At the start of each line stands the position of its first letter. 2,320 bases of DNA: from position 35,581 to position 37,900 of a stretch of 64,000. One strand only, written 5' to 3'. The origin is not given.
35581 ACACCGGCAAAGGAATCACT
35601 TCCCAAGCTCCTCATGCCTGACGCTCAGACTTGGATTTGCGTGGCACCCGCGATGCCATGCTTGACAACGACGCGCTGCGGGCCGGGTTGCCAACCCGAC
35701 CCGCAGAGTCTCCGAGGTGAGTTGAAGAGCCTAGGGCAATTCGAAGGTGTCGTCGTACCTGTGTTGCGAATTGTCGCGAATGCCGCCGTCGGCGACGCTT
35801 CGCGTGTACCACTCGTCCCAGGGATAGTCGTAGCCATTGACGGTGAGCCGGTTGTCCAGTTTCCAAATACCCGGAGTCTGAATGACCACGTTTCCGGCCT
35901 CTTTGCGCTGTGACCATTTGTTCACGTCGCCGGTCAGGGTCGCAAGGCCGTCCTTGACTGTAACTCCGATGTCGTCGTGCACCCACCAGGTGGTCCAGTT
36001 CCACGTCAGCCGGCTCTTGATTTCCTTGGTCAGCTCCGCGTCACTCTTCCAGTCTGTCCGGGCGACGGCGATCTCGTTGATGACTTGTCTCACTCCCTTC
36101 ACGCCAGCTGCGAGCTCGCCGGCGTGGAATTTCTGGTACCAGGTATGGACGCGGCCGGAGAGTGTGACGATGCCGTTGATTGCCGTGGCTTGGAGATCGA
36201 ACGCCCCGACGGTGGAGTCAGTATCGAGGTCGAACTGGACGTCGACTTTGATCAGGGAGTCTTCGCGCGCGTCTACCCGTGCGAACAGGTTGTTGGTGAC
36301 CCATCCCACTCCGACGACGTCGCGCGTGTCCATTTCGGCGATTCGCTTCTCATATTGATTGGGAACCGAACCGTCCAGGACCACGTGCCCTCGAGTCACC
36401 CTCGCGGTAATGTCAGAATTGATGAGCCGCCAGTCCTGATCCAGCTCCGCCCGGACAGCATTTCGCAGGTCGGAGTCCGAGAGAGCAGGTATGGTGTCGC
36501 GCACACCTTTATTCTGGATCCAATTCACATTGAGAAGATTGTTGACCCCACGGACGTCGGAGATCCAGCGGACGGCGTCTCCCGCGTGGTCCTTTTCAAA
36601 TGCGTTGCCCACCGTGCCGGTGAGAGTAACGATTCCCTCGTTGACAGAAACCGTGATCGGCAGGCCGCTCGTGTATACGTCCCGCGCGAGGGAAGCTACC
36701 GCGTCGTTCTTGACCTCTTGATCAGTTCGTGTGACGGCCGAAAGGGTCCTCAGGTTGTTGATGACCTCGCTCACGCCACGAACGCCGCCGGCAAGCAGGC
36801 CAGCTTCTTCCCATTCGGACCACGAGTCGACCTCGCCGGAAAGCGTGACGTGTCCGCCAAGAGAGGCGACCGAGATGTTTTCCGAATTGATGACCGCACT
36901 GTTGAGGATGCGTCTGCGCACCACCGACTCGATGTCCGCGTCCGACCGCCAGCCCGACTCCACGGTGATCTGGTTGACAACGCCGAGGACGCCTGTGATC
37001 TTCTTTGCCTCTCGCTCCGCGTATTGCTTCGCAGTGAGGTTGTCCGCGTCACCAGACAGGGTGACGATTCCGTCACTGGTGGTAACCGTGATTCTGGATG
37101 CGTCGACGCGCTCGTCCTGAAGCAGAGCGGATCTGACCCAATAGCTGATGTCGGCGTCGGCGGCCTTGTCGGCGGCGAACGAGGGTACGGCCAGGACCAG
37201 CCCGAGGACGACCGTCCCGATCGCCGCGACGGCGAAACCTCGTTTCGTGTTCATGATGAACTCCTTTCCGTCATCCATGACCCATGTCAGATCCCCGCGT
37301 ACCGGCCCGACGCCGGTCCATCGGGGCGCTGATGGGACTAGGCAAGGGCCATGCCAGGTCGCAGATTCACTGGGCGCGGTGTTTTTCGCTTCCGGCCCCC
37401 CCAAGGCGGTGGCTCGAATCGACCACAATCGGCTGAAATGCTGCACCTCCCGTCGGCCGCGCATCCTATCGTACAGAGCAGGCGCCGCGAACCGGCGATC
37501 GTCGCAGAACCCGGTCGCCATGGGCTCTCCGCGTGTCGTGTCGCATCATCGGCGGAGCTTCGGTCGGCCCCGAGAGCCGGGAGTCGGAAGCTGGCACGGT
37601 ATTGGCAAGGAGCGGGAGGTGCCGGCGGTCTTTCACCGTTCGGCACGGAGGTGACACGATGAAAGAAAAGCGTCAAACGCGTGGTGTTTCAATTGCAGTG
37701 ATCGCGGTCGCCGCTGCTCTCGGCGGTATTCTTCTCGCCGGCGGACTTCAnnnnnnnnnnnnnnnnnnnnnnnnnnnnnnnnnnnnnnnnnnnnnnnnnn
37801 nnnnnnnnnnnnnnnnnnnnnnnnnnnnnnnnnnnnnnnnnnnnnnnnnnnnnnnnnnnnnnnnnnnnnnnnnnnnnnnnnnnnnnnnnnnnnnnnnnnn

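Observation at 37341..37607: Two divergent near-consensus sigma-54 promoters between a six-BON protein gene and htrA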

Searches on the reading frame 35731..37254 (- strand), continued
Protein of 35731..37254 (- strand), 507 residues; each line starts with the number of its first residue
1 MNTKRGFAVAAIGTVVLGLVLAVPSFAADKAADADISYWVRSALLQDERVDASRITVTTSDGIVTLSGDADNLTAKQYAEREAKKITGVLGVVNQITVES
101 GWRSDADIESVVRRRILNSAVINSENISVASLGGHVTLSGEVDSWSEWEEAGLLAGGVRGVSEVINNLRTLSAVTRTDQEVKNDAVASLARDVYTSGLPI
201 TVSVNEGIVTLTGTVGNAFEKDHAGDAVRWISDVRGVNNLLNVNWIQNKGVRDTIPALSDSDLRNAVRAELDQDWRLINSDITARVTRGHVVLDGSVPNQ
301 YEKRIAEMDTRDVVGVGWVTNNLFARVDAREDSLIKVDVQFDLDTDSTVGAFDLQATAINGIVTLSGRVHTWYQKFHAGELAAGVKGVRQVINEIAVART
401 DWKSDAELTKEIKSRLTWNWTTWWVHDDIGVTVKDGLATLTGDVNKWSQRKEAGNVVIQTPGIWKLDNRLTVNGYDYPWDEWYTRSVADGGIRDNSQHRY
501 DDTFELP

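Call 53: search_protein_families(library=ncbifam, proteins=[window:35731-37254:-, L039:2048-3499:+])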
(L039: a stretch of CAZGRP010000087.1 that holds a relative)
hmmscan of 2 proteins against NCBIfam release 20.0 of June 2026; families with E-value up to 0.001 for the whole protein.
window:35731-37254:- (507 aa): 4 families
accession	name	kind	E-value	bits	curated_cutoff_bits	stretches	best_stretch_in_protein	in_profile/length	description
NF007858.0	PRK10568.1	equivalog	1.7e-36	125.8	174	3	101-243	56-204/206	molecular chaperone OsmY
NF008247.1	PRK11023.1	equivalog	5.5e-18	65.4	184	2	334-465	50-183/192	division/outer membrane stress-associated lipid-binding lipoprotein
NF008399.0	PRK11198.1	equivalog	3.3e-11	43.8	134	1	116-195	34-115/149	peptidoglycan-binding protein LysM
NF051434.1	ArfA_OmpATb_N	equivalog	8.1e-11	42.2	81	0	52-98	68-114/114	channel-forming protein ArfA/OmpATb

L039:2048-3499:+ (483 aa): 115 families (the best 25 are shown)
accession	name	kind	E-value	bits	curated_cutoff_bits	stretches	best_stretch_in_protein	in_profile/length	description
NF008469.0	PRK11361.1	equivalog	7e-136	453.6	714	1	34-481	4-457/461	acetoacetate metabolism transcriptional regulator AtoC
NF007689.0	PRK10365.1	equivalog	2.9e-122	408.6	760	1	36-475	7-439/441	sigma-54-dependent response regulator transcription factor ZraR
TIGR01818.1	ntrC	equivalog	3e-122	408.7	558.6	1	37-453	1-414/463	nitrogen regulation protein NR(I)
TIGR02915.1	PEP_resp_reg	equivalog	1.9e-114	382.9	502.6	1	37-480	1-444/445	PEP-CTERM-box response regulator transcription factor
NF011695.0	PRK15115.1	equivalog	1.7e-106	356.7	763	1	33-480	5-438/445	two-component system response regulator GlrR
NF051870.1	NAssimRespRegNtrX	equivalog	1.2e-105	354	600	1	35-479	2-451/452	nitrogen assimilation response regulator NtrX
NF041552.1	TF_PrdR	equivalog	1.2e-100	337.5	795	1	171-477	265-575/577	sigma-54 dependent transcriptional regulator PrdR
TIGR01817.1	nifA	equivalog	1.6e-99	334.1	528.85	1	152-479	177-503/534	nif-specific transcriptional activator NifA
NF008176.1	PRK10923.1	equivalog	5e-99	332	620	1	36-444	5-411/469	nitrogen regulation protein NR(I)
NF041946.1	LuxO_transreg_Vib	equivalog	1.3e-97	327.5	800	1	52-473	14-455/463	quorum-sensing sigma-54 dependent transcriptional regulator LuxO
TIGR02329.1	propionate_PrpR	equivalog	6.4e-96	322.1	499.2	1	143-476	176-525/526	propionate catabolism operon regulatory protein PrpR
NF011953.0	PRK15424.1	equivalog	5.7e-91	305.7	703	1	141-477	184-533/538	propionate catabolism operon regulatory protein PrpR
NF038308.1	RNA_repair_RtcR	equivalog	1.2e-89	301.6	650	1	131-472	135-505/530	RNA repair transcriptional activator RtcR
NF050807.1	TransRegFlbDCaul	equivalog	1.5e-89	300.9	750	1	50-476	16-436/454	sigma-54-dependent transcriptional regulator FlbD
NF003451.0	PRK05022.1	equivalog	1.7e-84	284.4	476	1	150-481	165-511/512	nitric oxide reductase transcriptional regulator NorR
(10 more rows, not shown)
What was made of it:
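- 35731..37254 (-): Six-BON-domain secreted protein gene (507 aa). The true start is ATG 37254, preceded by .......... The mechanical ORF reaching 37521 is an over-extension. The score is below the NCBIfam OsmY and DolP cut-offs (call 53).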

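Call 54: search_solved_structures(query=window:35731-37254:-, max_evalue=0.001)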
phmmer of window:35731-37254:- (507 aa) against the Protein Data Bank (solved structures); distinct sequences matched with E-value up to 0.001: 2.
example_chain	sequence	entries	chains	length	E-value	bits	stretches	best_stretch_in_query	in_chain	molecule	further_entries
8rjx_A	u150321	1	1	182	1.2e-10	44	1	33-171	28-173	Osmotically-inducible protein Y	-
7a2d_A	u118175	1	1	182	6e-08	35.1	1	8-165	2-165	Uncharacterized protein YraP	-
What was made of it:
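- Closest known: OsmY / DolP dual-BON proteins. Same: The nearest solved structures are OsmY 8rjx and YraP/DolP 7a2d (call 54).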

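Call 62: search_protein_families(library=pfam, proteins=[L025:472-1938:+, L025:1935-3302:+, L025:3602-4069:+, L025:4153-5490:+, L025:5483-5833:+, L019:1857-3401:+, L019:3326-4753:+, L019:5073-5633:+, L023:5497-5922:+, L036:1578-3059:+], max_evalue=0.00001)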
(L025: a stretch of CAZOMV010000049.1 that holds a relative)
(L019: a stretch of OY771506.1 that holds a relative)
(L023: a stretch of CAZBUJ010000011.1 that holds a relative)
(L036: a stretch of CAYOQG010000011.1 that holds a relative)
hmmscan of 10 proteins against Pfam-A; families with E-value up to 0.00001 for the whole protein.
L025:472-1938:+ (488 aa): 3 families
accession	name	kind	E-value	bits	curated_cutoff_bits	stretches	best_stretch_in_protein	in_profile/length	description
PF02518.31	HATPase_c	-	4.1e-28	98.5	26.4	1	367-485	2-110/111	Histidine kinase-, DNA gyrase B-, and HSP90-like ATPase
PF00512.31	HisKA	-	1.2e-11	44.9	26.9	1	260-322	3-64/66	His Kinase A (phospho-acceptor) domain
PF00672.30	HAMP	-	2.2e-09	37.9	25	1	187-229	9-51/53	HAMP domain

L025:1935-3302:+ (455 aa): 6 families
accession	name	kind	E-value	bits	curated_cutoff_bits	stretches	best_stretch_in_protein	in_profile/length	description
PF00158.32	Sigma54_activat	-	2.6e-67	226.2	20.2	1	144-309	2-167/168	Sigma-54 interaction domain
PF00072.30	Response_reg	-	1.7e-29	102.7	30.2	1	5-111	1-107/111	Response regulator receiver domain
PF25601.1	AAA_lid_14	-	3.1e-26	91.5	27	1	315-393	1-79/87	AAA+ ATPase lid domain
PF14532.12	Sigma54_activ_2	-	1.2e-23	84.3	25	1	144-314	1-138/138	Sigma-54 interaction domain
PF02954.25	HTH_8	-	3.2e-15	56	22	1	409-447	2-40/42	Bacterial regulatory protein, Fis family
PF07728.20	AAA_5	-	1.6e-06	28.6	22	1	167-284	2-122/139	AAA domain (dynein-related subfamily)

L025:3602-4069:+ (155 aa): 1 family
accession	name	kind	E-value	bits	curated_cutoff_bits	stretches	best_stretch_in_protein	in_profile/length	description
PF00072.30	Response_reg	-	9.5e-22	77.7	30.2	1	23-139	1-110/111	Response regulator receiver domain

L025:4153-5490:+ (445 aa): 6 families
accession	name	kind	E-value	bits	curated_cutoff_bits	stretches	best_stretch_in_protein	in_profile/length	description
PF00534.26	Glycos_transf_1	-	1.1e-35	123.2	26.4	1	263-419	11-171/172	Glycosyl transferases group 1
PF13692.12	Glyco_trans_1_4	-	2.6e-28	99.5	27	1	268-404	2-140/142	Glycosyl transferases group 1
PF13439.12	Glyco_transf_4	-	1.3e-22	81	28.5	1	155-250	67-167/170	Glycosyltransferase Family 4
PF13579.12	Glyco_trans_4_4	-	7.8e-19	69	29.7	1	142-248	54-158/158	Glycosyl transferase 4-like domain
PF20706.3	GT4-conflict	-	3.6e-18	66.1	26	1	162-388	83-326/385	Family 4 Glycosyltransferase in conflict systems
PF08323.17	Glyco_transf_5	-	1.4e-17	64.6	22.7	2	140-231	106-225/239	Starch synthase catalytic domain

L025:5483-5833:+ (116 aa): 2 families
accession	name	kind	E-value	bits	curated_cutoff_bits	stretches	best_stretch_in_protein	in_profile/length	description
PF16561.11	AMPK1_CBM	-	2.3e-16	60.2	26.8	1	37-115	4-79/85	Glycogen recognition site of AMP-activated protein kinase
PF22058.2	X25_BaPul_like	-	4.6e-08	33.5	27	1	50-93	12-57/87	Pullulanase X25 domain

L019:1857-3401:+ (514 aa): 3 families
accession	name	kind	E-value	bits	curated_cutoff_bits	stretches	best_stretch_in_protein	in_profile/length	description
PF02518.31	HATPase_c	-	9.9e-26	90.8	26.4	1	392-510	1-109/111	Histidine kinase-, DNA gyrase B-, and HSP90-like ATPase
PF00512.31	HisKA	-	1.4e-14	54.3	26.9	1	286-349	3-65/66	His Kinase A (phospho-acceptor) domain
PF00672.30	HAMP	-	4.6e-11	43.3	25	1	210-251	6-47/53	HAMP domain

L019:3326-4753:+ (475 aa): 7 families
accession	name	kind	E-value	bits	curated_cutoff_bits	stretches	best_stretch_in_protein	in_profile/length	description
PF00158.32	Sigma54_activat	-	5.8e-72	241.3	20.2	1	167-333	1-167/168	Sigma-54 interaction domain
PF00072.30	Response_reg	-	2e-30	105.6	30.2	1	29-135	1-107/111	Response regulator receiver domain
PF14532.12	Sigma54_activ_2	-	3.2e-28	99.1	25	1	168-338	1-138/138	Sigma-54 interaction domain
PF25601.1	AAA_lid_14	-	4.9e-22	78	27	1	339-418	1-80/87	AAA+ ATPase lid domain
PF02954.25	HTH_8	-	1.4e-11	44.4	22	1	433-472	2-41/42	Bacterial regulatory protein, Fis family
PF07728.20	AAA_5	-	1.9e-09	38.1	22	1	191-309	2-123/139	AAA domain (dynein-related subfamily)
PF00004.35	AAA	-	1.6e-06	29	21.2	1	191-326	1-129/131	ATPase family associated with various cellular activities (AAA)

L019:5073-5633:+ (186 aa): 1 family
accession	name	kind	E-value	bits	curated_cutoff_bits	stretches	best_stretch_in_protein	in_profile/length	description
PF00072.30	Response_reg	-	1.3e-22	80.5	30.2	1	44-159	1-110/111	Response regulator receiver domain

L023:5497-5922:+ (141 aa): 1 family
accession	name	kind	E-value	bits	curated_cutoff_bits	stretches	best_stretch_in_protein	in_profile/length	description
PF00072.30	Response_reg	-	3.4e-22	79.2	30.2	1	18-134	1-110/111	Response regulator receiver domain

L036:1578-3059:+ (493 aa): 3 families
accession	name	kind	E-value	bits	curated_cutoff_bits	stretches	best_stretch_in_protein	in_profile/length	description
PF02518.31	HATPase_c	-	4.6e-25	88.7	26.4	1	367-485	2-110/111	Histidine kinase-, DNA gyrase B-, and HSP90-like ATPase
PF00512.31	HisKA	-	3.1e-14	53.2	26.9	1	260-323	3-65/66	His Kinase A (phospho-acceptor) domain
PF00672.30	HAMP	-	7.9e-10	39.3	25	1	186-225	8-47/53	HAMP domain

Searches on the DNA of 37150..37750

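Call 48: search_rna_families(source=window, start=37150, end=37750, threshold=evalue, max_evalue=1)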
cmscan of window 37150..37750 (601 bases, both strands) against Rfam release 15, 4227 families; matches with E-value up to 1: 2.
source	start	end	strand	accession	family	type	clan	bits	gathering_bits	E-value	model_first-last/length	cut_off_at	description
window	37263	37315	-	RF03006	M23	Gene; sRNA;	-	19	41.2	0.55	1-53/53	no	M23 RNA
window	37365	37471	-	RF01514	Afu_513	Gene; snRNA; snoRNA; CD-box;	-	17.1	48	0.25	1-103/103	no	A. fumigatus snoRNA Afu_513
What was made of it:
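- Tried and rejected: Rfam found nothing above noise (call 48).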
